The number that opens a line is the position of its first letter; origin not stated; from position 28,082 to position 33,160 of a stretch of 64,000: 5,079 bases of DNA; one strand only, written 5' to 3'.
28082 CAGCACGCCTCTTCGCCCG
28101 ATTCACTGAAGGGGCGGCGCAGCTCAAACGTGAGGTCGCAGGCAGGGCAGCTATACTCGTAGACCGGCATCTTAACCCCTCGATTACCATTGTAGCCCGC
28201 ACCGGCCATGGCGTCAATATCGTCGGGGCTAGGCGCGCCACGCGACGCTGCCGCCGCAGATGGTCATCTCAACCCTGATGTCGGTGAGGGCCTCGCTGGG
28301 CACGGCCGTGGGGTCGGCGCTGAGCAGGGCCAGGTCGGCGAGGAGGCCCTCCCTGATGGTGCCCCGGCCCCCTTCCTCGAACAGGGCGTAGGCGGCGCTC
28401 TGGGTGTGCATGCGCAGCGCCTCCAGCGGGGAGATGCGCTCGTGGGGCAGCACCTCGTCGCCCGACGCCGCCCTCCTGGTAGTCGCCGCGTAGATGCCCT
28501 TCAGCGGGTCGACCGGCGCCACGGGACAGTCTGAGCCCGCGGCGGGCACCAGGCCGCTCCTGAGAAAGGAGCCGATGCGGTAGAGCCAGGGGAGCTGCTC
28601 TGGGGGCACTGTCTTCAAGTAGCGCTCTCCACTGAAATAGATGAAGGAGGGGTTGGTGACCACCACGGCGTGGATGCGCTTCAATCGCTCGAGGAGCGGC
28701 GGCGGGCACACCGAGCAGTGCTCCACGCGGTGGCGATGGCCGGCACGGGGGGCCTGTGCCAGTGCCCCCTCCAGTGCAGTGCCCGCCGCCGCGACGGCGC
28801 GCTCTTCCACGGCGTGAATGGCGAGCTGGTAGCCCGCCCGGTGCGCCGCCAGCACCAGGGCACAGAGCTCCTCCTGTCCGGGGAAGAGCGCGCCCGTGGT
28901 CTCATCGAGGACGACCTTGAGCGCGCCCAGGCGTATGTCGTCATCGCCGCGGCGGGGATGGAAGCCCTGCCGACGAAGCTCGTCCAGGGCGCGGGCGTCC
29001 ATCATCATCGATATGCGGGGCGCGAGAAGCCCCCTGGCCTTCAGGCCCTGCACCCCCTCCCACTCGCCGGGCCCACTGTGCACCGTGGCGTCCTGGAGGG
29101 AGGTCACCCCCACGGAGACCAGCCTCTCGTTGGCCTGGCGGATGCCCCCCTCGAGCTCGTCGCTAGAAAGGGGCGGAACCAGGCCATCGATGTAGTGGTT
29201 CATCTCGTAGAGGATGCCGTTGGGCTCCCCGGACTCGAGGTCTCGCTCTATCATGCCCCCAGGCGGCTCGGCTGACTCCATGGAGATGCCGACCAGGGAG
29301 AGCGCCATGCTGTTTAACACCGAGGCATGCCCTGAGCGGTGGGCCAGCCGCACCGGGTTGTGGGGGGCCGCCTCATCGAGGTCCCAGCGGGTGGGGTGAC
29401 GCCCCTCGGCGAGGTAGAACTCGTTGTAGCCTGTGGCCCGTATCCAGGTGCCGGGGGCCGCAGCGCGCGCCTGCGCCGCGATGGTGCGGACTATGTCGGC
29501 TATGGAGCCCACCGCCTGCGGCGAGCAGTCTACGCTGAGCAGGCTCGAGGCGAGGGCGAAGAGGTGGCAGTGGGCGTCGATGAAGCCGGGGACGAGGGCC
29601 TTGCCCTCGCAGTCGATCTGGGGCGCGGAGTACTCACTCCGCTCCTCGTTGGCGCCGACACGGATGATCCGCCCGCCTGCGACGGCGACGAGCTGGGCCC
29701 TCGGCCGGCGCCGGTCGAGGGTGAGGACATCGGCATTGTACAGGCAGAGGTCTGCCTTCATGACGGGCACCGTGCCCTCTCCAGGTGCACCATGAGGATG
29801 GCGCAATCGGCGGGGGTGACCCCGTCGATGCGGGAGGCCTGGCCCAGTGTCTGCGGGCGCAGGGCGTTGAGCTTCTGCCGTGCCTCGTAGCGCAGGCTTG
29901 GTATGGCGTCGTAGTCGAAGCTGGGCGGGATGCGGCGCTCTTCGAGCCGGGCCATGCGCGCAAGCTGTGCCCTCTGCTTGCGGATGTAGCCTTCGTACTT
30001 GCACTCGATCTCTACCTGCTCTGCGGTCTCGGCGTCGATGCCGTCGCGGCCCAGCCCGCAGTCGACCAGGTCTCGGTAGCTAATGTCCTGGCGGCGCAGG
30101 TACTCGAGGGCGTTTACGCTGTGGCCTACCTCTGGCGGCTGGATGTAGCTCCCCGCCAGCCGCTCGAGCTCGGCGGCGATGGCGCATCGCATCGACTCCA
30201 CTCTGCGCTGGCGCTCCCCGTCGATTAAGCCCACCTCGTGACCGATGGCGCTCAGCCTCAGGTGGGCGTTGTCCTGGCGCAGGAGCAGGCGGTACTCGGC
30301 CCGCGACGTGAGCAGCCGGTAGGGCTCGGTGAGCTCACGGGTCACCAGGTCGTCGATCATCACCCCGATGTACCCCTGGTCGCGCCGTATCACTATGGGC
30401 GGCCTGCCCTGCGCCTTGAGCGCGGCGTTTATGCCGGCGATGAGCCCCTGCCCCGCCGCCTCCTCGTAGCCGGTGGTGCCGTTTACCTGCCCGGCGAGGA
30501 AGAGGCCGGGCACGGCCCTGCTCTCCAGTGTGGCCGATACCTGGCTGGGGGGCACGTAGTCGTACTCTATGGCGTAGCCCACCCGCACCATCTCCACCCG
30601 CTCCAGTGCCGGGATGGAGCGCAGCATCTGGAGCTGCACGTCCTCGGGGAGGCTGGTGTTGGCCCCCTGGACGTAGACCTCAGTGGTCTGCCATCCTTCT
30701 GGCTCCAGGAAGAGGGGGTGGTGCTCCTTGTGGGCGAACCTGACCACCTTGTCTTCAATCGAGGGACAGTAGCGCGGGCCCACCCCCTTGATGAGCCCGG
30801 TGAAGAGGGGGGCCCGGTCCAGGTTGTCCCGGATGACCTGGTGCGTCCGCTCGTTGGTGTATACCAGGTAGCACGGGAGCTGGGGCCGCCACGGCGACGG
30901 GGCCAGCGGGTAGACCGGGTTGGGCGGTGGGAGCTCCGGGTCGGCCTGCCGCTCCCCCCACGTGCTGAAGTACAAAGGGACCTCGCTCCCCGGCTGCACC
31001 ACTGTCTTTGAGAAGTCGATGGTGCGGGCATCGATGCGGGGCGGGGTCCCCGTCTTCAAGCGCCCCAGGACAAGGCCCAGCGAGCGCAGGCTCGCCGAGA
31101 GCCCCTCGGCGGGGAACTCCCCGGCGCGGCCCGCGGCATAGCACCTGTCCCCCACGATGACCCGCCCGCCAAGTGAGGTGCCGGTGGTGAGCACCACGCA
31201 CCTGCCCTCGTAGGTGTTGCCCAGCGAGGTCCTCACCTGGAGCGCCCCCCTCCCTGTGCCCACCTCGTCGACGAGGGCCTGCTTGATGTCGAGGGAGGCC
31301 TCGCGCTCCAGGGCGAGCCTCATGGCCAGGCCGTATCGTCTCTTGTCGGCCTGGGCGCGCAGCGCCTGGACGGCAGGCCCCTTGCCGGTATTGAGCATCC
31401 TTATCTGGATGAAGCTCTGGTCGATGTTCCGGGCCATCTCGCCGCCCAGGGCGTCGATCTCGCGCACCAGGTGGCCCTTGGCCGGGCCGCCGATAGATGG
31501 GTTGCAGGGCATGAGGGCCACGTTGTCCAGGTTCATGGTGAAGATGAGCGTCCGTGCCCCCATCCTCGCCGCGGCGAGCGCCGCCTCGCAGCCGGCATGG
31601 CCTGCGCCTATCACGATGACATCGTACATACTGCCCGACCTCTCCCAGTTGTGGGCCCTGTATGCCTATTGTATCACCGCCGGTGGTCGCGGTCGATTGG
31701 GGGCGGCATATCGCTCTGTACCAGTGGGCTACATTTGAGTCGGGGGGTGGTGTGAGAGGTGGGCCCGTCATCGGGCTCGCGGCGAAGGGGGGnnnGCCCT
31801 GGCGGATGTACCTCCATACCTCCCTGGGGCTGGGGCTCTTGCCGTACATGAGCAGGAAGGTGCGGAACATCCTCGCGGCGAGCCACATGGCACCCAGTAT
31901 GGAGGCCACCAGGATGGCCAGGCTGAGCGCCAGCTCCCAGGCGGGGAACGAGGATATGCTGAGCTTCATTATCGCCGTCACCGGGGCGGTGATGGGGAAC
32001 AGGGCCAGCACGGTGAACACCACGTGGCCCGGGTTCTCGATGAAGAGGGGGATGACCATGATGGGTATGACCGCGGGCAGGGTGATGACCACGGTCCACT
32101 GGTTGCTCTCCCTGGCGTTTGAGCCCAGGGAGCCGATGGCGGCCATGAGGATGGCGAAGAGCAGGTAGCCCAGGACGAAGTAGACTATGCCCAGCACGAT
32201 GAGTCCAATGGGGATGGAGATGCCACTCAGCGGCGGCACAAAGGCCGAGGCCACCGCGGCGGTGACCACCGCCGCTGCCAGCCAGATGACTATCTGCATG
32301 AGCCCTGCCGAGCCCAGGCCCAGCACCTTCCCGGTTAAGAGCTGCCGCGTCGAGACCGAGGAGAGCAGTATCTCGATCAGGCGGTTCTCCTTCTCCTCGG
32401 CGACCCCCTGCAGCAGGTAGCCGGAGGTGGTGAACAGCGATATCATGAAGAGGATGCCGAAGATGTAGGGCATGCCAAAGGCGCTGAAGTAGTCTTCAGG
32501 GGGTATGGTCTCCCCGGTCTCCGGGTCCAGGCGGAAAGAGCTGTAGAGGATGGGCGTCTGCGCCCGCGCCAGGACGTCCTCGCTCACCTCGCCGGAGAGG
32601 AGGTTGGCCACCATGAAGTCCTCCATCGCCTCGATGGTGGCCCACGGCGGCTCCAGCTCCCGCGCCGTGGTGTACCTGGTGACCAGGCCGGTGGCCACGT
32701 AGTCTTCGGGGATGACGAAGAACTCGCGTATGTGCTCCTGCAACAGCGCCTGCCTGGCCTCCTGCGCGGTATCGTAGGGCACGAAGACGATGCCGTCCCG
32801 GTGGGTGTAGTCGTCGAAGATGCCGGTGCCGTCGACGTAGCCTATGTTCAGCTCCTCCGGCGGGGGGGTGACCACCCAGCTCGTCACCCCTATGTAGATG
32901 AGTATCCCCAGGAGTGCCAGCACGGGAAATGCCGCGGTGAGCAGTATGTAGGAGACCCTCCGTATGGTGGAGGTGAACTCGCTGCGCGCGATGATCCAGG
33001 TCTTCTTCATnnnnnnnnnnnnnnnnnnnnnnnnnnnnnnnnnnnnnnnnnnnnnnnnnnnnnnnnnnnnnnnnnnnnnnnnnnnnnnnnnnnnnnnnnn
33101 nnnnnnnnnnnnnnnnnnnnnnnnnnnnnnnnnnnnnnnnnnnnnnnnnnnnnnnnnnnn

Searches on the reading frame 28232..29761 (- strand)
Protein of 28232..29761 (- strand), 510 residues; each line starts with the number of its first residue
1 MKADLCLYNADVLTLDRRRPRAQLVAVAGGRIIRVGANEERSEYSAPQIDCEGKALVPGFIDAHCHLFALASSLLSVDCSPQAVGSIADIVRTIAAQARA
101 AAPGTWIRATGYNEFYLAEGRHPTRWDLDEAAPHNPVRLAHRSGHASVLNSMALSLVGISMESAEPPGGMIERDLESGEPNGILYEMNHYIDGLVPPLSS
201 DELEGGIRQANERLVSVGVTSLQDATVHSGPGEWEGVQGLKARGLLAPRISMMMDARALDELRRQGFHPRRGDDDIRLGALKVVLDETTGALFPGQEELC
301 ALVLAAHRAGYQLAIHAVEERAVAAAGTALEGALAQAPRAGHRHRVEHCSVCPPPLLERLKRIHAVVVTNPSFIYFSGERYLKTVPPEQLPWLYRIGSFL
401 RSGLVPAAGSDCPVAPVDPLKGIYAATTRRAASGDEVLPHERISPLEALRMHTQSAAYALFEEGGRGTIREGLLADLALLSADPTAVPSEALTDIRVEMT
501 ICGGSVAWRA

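Call 20: search_protein_families(library=pfam, proteins=[window:28232-29761:-])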
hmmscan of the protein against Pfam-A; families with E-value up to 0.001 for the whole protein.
window:28232-29761:- (510 aa): 2 families
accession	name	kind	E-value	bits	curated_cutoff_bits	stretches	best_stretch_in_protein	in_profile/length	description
PF07969.17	Amidohydro_3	-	1.2e-91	309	29.7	1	49-506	3-470/472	Amidohydrolase family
PF01979.26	Amidohydro_1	-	1.1e-08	35.1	25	1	424-505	266-343/345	Amidohydrolase family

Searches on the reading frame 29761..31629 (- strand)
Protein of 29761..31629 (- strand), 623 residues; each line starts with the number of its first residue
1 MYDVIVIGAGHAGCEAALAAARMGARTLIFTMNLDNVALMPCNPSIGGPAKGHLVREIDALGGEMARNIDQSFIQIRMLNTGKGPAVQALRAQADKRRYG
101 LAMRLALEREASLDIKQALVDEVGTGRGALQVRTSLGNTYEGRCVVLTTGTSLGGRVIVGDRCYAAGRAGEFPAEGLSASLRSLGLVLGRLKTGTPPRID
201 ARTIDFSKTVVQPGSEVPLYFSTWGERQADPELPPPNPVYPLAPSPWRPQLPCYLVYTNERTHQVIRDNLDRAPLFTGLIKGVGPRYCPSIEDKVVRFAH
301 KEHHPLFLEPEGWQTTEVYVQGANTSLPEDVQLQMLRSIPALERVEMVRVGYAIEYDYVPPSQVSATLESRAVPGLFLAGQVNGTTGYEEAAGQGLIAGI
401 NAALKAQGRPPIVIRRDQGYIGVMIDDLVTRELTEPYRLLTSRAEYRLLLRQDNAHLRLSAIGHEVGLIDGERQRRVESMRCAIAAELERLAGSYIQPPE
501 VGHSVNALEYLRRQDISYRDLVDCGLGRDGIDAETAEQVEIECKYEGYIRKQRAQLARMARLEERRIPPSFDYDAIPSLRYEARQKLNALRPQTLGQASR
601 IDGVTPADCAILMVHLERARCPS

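Call 20: search_protein_families(library=pfam, proteins=[window:29761-31629:-])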
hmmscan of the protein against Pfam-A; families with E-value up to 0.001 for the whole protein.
window:29761-31629:- (623 aa): 8 families
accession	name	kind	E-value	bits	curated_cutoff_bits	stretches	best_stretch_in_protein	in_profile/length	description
PF01134.28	GIDA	-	2.5e-154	514.5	22.1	1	3-409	1-390/391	Glucose inhibited division protein A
PF13932.14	SAM_GIDA_C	-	7.1e-26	90.2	27.1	1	557-613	1-57/57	tRNA modifying enzyme MnmG/GidA C-terminal helical bundle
PF21680.2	GIDA_C_1st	-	2.3e-14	54.3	24.7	1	472-553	2-96/96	tRNA modifying enzyme MnmG/GidA C-terminal helical domain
PF12831.13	FAD_oxidored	-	1.1e-06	28.7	27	1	3-30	1-28/416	FAD dependent oxidoreductase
PF07992.20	Pyr_redox_2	-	7.3e-06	26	26.1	1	2-57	1-55/291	Pyridine nucleotide-disulphide oxidoreductase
PF00890.30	FAD_binding_2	-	9.8e-05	22.1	20.4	1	3-31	1-29/414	FAD binding domain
PF03486.20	HI0933_like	-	0.00019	21.4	50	0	3-31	2-30/244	HI0933-like protein Rossmann domain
PF01262.27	AlaDh_PNT_C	-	0.00035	20.5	23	1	4-36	31-63/214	Alanine dehydrogenase/PNT, C-terminal domain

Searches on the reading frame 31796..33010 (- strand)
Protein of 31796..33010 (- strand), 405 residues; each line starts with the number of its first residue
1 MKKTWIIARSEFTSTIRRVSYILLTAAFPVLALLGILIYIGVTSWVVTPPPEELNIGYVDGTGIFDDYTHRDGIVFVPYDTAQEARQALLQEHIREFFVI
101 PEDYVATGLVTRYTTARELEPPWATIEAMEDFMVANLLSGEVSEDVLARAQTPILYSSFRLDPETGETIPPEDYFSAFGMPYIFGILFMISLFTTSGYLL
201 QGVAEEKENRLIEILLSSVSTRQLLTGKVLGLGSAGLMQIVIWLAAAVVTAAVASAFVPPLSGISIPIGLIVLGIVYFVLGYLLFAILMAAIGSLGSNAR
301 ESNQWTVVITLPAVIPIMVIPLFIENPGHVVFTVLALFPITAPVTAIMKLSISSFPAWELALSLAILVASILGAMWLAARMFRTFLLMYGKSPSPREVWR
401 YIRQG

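Call 20: search_protein_families(library=pfam, proteins=[window:31796-33010:-])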
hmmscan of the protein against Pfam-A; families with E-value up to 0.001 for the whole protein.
window:31796-33010:- (405 aa): 1 family
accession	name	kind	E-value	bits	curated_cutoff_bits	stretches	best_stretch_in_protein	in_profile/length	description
PF12698.13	ABC2_membrane_3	-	5.9e-38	131.3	31.6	1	21-379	3-346/347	ABC-2 family transporter protein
